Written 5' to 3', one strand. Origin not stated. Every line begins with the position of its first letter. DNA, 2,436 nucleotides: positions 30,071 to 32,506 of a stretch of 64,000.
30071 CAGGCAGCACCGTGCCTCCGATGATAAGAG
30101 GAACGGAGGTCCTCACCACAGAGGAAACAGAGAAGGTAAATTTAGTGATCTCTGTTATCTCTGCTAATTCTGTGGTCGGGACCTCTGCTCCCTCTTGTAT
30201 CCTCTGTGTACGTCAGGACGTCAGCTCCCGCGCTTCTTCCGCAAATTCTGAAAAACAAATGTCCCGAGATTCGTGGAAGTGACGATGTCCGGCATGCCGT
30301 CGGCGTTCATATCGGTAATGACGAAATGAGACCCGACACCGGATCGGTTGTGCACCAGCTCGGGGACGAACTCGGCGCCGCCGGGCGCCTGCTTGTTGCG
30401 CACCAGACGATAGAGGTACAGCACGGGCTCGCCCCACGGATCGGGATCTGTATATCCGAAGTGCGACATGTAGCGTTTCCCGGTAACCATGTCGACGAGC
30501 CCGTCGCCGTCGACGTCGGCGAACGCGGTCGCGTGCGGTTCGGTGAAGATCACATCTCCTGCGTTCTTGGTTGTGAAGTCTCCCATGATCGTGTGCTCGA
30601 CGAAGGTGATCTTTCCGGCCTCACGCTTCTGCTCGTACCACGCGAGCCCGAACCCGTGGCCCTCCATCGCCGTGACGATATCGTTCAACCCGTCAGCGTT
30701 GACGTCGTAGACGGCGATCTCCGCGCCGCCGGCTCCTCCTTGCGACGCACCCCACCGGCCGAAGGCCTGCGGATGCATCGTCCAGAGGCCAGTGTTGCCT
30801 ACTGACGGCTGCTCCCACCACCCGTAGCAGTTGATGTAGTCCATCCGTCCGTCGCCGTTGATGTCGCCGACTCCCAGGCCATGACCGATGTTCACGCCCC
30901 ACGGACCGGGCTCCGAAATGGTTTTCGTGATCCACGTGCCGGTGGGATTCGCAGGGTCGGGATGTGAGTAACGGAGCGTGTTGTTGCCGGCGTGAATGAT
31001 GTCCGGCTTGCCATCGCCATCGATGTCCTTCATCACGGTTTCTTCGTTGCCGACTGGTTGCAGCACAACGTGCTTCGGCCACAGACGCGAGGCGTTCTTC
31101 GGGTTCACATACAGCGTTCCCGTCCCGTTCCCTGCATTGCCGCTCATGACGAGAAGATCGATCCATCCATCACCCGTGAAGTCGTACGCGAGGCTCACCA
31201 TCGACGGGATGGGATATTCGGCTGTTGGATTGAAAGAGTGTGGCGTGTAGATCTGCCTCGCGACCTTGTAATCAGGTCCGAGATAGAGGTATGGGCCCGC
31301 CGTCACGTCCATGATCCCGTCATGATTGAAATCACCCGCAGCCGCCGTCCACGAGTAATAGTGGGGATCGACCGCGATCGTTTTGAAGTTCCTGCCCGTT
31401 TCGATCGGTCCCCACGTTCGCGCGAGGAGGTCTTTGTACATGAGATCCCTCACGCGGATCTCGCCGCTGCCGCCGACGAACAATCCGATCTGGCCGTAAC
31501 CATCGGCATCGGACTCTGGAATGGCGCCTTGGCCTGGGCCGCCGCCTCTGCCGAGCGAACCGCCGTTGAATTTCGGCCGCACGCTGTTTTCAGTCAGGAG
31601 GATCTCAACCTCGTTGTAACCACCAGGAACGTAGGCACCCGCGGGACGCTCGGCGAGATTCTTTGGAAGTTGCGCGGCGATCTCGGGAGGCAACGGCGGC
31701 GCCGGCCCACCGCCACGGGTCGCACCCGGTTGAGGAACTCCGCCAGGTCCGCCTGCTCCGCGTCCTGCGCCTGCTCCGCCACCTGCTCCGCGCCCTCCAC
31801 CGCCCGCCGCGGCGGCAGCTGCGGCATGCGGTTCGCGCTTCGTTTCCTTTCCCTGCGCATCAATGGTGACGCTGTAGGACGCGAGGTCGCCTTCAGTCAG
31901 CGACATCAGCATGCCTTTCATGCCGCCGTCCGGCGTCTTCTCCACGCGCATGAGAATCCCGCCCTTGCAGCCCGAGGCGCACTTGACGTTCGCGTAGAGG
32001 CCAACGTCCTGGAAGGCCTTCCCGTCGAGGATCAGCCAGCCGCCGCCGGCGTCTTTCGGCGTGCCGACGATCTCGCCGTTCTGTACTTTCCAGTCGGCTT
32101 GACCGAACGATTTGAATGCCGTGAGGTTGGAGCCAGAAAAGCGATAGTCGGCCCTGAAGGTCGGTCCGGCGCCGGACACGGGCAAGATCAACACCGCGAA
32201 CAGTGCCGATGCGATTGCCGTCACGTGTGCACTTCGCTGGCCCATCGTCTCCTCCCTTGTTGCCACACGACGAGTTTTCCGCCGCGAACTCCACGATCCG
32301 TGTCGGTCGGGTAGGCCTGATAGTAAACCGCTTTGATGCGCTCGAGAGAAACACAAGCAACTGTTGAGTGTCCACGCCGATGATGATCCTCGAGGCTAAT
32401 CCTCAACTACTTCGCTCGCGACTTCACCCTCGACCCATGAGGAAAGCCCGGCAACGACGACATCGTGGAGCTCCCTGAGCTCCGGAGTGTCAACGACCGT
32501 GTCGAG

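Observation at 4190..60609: Window-wide family of 7-nt and 10-nt tandem arrays, mostly arranged as inverted arms at gene 3' ends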

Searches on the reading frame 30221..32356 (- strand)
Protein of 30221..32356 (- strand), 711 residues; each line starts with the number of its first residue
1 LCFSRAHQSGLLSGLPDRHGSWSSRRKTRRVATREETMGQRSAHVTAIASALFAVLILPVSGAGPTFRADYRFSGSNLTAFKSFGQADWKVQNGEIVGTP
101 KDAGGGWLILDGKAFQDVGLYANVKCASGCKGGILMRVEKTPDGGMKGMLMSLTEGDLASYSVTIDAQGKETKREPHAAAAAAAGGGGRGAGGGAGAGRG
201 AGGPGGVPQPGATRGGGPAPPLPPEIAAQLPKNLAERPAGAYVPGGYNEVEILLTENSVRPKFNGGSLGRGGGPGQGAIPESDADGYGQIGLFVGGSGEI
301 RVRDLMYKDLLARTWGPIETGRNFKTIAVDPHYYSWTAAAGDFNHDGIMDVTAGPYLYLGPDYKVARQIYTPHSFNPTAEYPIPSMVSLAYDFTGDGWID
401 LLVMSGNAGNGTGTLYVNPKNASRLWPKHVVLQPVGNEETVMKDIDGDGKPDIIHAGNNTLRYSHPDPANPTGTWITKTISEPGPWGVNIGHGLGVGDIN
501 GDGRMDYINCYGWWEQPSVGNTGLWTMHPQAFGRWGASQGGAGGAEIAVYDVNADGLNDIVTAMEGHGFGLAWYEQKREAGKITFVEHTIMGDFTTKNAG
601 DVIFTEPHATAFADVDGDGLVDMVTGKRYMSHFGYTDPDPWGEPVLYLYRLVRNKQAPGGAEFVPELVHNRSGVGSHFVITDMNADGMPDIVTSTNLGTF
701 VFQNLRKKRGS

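Call 11: search_protein_families(library=ncbifam, proteins=[window:30221-32356:-])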
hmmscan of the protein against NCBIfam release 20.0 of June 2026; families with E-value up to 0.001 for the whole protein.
window:30221-32356:- (711 aa): 1 family
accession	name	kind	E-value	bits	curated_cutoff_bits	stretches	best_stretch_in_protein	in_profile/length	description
NF047539.1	XAC2610_fam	domain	8.9e-07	29.3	35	0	391-417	4-33/89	XAC2610-related protein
